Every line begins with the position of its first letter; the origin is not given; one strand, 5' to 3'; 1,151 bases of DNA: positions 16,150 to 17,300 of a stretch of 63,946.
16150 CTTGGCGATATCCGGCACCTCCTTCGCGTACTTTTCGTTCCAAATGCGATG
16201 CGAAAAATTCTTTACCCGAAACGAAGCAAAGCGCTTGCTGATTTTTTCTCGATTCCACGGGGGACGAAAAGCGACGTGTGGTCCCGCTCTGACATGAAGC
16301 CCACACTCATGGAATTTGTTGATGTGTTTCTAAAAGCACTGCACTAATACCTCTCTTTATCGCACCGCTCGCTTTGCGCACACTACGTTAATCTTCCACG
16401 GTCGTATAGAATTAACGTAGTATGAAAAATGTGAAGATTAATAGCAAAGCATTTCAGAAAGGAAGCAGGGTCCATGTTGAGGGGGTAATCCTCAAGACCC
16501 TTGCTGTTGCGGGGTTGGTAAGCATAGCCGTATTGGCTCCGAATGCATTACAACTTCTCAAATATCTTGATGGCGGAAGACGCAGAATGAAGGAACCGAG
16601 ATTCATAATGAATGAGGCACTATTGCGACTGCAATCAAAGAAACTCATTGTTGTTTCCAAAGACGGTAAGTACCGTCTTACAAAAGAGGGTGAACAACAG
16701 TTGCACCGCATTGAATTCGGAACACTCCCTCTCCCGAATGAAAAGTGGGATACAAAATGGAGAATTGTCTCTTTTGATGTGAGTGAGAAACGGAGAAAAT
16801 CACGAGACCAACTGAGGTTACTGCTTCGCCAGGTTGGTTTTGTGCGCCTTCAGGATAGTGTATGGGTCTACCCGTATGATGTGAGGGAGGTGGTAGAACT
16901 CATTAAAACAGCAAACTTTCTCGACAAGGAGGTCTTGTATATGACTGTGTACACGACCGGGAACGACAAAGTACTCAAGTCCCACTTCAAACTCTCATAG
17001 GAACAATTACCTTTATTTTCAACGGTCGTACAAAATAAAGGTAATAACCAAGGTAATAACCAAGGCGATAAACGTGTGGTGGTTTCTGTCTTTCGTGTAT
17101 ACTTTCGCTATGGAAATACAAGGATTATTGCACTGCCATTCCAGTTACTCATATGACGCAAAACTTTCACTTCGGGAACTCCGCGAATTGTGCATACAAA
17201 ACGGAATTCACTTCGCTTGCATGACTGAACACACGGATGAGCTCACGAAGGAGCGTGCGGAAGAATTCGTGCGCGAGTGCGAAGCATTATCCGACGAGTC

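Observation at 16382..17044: Pair of homologous stem-loops with conserved loop core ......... bracket the regulator gene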

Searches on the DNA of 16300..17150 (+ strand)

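Call 87: search_rna_families(source=window, start=16300, end=17150, threshold=evalue, max_evalue=1)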
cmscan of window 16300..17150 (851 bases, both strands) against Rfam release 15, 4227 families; matches with E-value up to 1: 1.
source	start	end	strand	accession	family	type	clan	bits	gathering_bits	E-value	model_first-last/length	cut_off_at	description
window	16619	16691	-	RF01497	ALIL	Cis-reg;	-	14.8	50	0.28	1-117/117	no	ALIL pseudoknot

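Call 101: build_rna_model(alignment_id=A2, structure=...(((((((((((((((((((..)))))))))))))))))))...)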
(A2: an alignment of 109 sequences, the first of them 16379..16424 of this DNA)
Model R1 built from alignment A2 (109 sequences, 46 columns); structure: as given.
model positions 46; base pairs 19; branch points 0; effective number of sequences 109; information 0.776 bits per position. Calibrated on 0.2 Mb of random sequence (short: E-values are rough).
structure used (alignment columns):
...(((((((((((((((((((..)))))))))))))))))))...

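Call 102: search_with_rna_model(model_id=R1, source=window, filters=off, max_evalue=10)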
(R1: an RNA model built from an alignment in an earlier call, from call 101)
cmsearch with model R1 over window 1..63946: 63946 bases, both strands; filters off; matches with E-value up to 10: 8.
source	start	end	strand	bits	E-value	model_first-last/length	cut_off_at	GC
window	17003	17048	+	42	2e-05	1-46/46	no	0.28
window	17003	17048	-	41.1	3.1e-05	1-46/46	no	0.28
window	16379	16424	+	36.6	0.00025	1-46/46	no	0.39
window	16379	16424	-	35.4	0.00043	1-46/46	no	0.39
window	131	178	-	24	0.079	1-46/46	no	0.46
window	131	178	+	23.5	0.098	1-46/46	no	0.46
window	4595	4634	+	15.7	3.6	1-46/46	no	0.43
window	4595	4634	-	14.5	6.3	1-46/46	no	0.43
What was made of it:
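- On Intrinsic terminator: The stems are AT-rich, with 28-39% GC (call 102).
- Checked: U and D were themselves part of the model's training set (call 102).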

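Call 103: search_with_rna_model(model_id=R1, sources=[L088, L090, L091, L092, L093, L094, L095, L096, L097, L098, L099, L100, L101, L102, L103, L104, L105, L106, L107, L108, L109, L110, L111], filters=default, max_evalue=0.05)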
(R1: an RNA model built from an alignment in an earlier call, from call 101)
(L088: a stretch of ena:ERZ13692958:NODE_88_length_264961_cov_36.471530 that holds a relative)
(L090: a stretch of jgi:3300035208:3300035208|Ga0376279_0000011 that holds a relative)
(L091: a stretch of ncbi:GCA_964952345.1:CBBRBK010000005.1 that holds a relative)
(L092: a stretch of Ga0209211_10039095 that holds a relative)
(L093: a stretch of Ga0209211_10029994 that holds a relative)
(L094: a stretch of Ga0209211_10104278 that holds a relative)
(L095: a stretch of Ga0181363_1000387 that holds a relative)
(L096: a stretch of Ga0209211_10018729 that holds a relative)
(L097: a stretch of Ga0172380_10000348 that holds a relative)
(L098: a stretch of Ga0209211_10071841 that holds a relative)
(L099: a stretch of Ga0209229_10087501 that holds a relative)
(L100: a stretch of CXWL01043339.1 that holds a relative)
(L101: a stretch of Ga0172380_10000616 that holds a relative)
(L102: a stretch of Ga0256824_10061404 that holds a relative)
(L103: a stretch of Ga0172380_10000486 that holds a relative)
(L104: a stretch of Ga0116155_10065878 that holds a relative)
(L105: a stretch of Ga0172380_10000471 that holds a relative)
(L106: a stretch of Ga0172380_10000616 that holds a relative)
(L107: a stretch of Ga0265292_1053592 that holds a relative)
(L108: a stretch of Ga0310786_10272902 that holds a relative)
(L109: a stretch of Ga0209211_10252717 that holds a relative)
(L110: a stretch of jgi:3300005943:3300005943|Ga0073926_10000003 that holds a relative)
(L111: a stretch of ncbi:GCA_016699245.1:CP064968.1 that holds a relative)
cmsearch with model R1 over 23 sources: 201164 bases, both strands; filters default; matches with E-value up to 0.05: 39.
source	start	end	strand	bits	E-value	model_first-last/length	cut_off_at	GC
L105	3055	3100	+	51.7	7.4e-07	1-46/46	no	0.17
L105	3055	3100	-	51.7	7.4e-07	1-46/46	no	0.17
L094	1470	1515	+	50.2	1.4e-06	1-46/46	no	0.3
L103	3884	3929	-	49.6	1.9e-06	1-46/46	no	0.17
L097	7211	7256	+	49.1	2.4e-06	1-46/46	no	0.22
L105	3676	3721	+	49.1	2.5e-06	1-46/46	no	0.2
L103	3884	3929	+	48.7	2.9e-06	1-46/46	no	0.17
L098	357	402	+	48.7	3e-06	1-46/46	no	0.28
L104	213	258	-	48.5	3.2e-06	1-46/46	no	0.26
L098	357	402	-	48.4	3.4e-06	1-46/46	no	0.28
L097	7211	7256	-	48.3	3.5e-06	1-46/46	no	0.22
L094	1470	1515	-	48.2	3.6e-06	1-46/46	no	0.3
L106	10707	10752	+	48.2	3.7e-06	1-46/46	no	0.22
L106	10707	10752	-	48.2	3.7e-06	1-46/46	no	0.22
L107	910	955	+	48.2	3.8e-06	1-46/46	no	0.24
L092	3015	3060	+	48.1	3.8e-06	1-46/46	no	0.3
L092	3015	3060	-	48.1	3.8e-06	1-46/46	no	0.3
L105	3676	3721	-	48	4.1e-06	1-46/46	no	0.2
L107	910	955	-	47.6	4.8e-06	1-46/46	no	0.24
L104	213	258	+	47.5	5.2e-06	1-46/46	no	0.26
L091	10611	10656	+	47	6.5e-06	1-46/46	no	0.3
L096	3585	3630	+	46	1e-05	1-46/46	no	0.35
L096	3585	3630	-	46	1e-05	1-46/46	no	0.35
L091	10611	10656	-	44.1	2.4e-05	1-46/46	no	0.3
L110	6210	6255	-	42.8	4.5e-05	1-46/46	no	0.28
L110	6210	6255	+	41.8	6.9e-05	1-46/46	no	0.28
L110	6888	6933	+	39.9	0.00016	1-46/46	no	0.26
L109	59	104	+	39.6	0.00019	1-46/46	no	0.26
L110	6888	6933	-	39.4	0.00021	1-46/46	no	0.26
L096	6003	6048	-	38.2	0.00037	1-46/46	no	0.33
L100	362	407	-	35.5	0.0012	1-46/46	no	0.35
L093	3100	3145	+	34.5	0.002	1-46/46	no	0.3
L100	362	407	+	34.5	0.002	1-46/46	no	0.35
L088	9940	9985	+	32.1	0.0061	1-46/46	no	0.35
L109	59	104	-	32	0.0063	1-46/46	no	0.26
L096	6003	6048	+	29.5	0.02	1-46/46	no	0.33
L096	3350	3395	+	28.9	0.026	1-46/46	no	0.37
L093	3100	3145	-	28.4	0.033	1-46/46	no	0.3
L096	3350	3395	-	27.9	0.042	1-46/46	no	0.37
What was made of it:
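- Model R1 recovers U and D of an untrained, non-orthologous family member in L110 at 42.8 and 39.9 bits (call 103). Both strands score equally with the model (calls 102, 103).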
